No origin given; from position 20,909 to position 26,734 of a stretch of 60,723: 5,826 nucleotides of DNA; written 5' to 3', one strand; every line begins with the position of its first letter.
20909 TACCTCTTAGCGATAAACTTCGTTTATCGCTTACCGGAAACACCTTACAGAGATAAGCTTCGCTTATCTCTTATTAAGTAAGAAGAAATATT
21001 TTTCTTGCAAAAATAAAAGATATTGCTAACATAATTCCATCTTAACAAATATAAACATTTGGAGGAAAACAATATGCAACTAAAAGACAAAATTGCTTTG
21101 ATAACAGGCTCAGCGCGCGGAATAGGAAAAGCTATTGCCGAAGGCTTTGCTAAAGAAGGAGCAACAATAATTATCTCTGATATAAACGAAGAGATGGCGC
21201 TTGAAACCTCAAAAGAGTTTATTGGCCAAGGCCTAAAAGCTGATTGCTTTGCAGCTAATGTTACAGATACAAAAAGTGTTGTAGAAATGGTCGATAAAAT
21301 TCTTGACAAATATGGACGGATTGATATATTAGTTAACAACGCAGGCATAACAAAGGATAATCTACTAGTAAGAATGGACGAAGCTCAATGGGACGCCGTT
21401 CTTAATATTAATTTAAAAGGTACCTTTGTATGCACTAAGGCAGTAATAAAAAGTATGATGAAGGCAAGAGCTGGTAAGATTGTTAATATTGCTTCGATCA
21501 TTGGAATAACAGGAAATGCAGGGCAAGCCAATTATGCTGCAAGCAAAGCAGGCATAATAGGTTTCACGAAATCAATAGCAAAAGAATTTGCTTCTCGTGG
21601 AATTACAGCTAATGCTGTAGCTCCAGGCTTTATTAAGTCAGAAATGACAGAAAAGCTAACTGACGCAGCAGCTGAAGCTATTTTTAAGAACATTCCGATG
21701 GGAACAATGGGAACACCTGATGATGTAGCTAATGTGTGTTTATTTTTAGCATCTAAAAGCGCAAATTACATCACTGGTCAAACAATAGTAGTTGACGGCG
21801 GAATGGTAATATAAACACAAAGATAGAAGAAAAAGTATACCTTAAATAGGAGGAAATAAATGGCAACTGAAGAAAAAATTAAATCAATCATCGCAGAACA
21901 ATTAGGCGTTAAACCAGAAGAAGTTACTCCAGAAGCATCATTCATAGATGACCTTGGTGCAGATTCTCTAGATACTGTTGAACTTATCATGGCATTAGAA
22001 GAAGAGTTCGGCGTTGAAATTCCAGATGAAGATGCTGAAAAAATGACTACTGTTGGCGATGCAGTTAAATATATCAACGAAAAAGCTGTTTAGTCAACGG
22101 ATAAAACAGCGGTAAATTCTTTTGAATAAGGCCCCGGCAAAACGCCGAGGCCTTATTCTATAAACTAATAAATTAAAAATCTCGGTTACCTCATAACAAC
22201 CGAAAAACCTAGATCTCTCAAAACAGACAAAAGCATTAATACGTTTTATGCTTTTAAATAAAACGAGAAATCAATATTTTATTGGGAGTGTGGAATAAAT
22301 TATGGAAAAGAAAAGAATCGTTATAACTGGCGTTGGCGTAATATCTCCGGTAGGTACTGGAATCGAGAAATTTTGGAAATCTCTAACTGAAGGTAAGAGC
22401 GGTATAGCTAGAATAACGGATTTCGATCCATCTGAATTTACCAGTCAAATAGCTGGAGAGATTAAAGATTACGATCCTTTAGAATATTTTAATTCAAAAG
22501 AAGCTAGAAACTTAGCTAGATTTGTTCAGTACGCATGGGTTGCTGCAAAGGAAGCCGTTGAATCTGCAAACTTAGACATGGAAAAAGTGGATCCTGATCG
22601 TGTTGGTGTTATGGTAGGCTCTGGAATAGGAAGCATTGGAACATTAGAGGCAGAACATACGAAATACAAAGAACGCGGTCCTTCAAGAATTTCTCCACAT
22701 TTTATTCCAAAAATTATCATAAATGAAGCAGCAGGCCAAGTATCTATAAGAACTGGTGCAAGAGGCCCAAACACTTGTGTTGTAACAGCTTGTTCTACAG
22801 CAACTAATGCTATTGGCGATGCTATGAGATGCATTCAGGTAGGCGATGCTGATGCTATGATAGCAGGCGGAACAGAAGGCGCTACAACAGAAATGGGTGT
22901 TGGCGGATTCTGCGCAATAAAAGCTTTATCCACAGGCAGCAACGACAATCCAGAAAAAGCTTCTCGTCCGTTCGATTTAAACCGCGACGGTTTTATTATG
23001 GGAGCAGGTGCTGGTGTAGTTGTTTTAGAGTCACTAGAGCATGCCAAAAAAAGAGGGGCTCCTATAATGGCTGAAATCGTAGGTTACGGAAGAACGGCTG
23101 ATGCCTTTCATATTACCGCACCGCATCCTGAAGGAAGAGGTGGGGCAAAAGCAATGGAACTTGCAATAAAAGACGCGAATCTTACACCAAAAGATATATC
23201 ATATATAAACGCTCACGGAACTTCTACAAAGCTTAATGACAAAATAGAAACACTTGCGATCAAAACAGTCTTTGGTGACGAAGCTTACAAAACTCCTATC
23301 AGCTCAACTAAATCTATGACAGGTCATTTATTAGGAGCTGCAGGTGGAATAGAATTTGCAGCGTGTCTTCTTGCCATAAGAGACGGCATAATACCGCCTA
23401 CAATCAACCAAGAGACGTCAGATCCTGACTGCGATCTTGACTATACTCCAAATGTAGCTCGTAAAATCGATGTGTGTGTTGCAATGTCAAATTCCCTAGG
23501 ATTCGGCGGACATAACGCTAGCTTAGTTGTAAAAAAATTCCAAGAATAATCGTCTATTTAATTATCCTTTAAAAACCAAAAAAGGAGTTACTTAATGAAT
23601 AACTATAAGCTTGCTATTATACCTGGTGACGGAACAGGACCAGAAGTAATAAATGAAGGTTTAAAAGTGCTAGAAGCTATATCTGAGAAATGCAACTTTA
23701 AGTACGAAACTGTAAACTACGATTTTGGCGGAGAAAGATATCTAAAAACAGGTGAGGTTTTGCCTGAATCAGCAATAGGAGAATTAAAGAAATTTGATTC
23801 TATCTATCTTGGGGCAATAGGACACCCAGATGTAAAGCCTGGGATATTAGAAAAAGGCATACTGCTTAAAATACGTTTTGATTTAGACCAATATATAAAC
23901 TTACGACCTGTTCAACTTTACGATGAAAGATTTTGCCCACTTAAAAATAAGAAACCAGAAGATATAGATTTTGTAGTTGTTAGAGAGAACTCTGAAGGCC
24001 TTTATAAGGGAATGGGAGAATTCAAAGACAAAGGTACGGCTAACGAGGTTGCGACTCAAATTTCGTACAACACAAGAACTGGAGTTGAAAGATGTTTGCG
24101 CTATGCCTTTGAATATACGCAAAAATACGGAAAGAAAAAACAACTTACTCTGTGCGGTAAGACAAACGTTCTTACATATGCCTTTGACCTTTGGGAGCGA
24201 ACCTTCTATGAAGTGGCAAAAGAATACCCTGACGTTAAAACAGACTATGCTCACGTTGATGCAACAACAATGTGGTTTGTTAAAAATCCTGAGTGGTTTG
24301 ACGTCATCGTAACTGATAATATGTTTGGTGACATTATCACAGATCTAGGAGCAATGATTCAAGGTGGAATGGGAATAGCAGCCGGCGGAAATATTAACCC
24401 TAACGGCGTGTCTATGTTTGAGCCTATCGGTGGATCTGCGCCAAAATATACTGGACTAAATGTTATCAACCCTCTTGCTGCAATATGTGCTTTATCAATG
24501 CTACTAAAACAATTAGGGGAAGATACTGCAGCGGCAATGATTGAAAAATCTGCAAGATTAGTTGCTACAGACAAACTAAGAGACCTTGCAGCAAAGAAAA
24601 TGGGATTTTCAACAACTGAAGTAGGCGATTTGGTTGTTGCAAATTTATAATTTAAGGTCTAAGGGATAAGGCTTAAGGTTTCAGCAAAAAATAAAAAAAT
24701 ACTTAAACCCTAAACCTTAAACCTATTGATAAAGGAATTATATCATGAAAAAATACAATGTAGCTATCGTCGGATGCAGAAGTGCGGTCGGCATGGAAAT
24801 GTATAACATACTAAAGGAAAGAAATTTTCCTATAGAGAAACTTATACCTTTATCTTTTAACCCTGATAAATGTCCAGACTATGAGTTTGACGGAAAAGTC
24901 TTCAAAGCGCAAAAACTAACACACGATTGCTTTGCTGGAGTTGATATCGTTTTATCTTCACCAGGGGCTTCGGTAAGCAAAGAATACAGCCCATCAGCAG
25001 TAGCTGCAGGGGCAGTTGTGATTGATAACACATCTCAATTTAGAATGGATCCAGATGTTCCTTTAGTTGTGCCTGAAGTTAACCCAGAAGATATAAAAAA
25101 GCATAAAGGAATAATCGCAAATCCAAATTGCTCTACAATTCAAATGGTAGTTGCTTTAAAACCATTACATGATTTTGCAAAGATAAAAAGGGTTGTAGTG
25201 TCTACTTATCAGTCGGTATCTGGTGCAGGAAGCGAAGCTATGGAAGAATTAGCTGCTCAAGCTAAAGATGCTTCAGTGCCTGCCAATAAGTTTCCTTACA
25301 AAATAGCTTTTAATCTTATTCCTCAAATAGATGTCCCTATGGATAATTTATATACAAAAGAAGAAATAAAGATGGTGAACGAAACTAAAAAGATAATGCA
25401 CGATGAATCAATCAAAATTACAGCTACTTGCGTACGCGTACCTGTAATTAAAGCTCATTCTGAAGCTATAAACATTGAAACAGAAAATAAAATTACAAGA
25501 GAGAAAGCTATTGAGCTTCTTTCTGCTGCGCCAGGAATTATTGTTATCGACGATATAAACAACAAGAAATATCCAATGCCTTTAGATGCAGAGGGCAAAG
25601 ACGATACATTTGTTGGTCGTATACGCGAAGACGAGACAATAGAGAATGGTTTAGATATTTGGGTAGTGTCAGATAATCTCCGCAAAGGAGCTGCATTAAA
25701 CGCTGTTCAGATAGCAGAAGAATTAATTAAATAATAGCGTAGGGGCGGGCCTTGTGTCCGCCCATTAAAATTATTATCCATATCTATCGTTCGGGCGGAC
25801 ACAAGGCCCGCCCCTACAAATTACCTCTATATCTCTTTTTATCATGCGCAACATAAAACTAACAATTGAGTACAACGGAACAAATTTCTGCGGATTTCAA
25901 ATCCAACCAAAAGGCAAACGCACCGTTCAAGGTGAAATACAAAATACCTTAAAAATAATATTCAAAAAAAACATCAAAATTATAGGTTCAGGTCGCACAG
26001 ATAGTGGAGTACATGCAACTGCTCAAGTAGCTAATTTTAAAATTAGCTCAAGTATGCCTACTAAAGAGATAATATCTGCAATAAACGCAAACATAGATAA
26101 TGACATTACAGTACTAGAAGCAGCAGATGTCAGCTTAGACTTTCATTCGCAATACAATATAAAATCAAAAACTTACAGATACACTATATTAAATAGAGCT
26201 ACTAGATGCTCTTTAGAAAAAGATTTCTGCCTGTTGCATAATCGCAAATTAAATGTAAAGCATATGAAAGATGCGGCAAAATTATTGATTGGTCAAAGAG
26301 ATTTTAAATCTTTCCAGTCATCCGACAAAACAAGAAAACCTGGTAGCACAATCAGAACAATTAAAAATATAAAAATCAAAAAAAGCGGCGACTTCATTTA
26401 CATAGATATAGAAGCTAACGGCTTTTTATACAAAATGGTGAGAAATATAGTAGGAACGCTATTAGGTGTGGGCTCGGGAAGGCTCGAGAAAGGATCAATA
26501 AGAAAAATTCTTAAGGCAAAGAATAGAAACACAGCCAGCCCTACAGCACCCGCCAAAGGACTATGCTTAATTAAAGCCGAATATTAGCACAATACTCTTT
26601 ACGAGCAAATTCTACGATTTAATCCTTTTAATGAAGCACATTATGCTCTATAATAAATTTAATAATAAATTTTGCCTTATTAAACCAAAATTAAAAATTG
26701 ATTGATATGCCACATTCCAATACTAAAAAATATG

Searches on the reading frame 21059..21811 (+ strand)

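Call 70: search_protein_families(library=pfam, proteins=[window:21059-21811:+], max_evalue=1e-8)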
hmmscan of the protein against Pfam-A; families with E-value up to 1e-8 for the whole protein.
window:21059-21811:+ (251 aa): 3 families
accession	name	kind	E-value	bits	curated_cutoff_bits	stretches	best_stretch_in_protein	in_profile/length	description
PF13561.12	adh_short_C2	-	2.4e-69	234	27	1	17-249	1-235/236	Enoyl-(Acyl carrier protein) reductase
PF00106.31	adh_short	-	8.6e-62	208.5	26.6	1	11-202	1-192/195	short chain dehydrogenase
PF08659.16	KR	-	6.9e-20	72.1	22.6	1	14-191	4-177/180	KR domain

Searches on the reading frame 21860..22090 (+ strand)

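Call 70: search_protein_families(library=pfam, proteins=[window:21860-22090:+], max_evalue=1e-8)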
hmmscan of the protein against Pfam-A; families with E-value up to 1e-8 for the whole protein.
window:21860-22090:+ (77 aa): 1 family
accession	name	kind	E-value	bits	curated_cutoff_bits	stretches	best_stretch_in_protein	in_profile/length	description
PF00550.31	PP-binding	-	2.3e-19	69.8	20.8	1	5-72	1-67/67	Phosphopantetheine attachment site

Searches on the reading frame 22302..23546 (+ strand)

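Call 71: search_protein_families(library=pfam, proteins=[window:22302-23546:+], max_evalue=1e-10)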
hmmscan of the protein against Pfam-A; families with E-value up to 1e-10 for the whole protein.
window:22302-23546:+ (415 aa): 2 families
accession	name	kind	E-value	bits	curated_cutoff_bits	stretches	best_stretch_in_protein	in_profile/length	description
PF00109.32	ketoacyl-synt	-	7.5e-58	196.5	20.8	1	4-248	2-252/252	Beta-ketoacyl synthase, N-terminal domain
PF02801.28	Ketoacyl-synt_C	-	1.4e-40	138.5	20.8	1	256-370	1-118/119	Beta-ketoacyl synthase, C-terminal domain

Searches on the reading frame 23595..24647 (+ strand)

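Call 71: search_protein_families(library=pfam, proteins=[window:23595-24647:+], max_evalue=1e-10)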
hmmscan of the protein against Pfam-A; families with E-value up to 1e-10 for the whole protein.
window:23595-24647:+ (351 aa): 1 family
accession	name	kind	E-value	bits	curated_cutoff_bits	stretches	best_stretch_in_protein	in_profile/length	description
PF00180.25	Iso_dh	-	6.4e-90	302.3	27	1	5-347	1-348/348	Isocitrate/isopropylmalate dehydrogenase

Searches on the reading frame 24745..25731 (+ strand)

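Call 71: search_protein_families(library=pfam, proteins=[window:24745-25731:+], max_evalue=1e-10)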
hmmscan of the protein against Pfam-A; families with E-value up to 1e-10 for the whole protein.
window:24745-25731:+ (329 aa): 2 families
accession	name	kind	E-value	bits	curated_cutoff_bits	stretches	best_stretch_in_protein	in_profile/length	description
PF02774.23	Semialdhyde_dhC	-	2.8e-57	194.3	26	1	138-314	1-184/184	Semialdehyde dehydrogenase, dimerisation domain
PF01118.30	Semialdhyde_dh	-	3.1e-29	102.3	26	1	5-120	1-121/121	Semialdehyde dehydrogenase, NAD binding domain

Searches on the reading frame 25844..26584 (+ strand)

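Call 71: search_protein_families(library=pfam, proteins=[window:25844-26584:+], max_evalue=1e-10)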
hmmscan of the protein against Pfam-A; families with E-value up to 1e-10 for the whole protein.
window:25844-26584:+ (247 aa): 1 family
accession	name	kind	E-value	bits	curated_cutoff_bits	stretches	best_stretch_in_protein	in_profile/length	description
PF01416.25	PseudoU_synth_1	-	3e-43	147.1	23.3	2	144-247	1-107/108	tRNA pseudouridine synthase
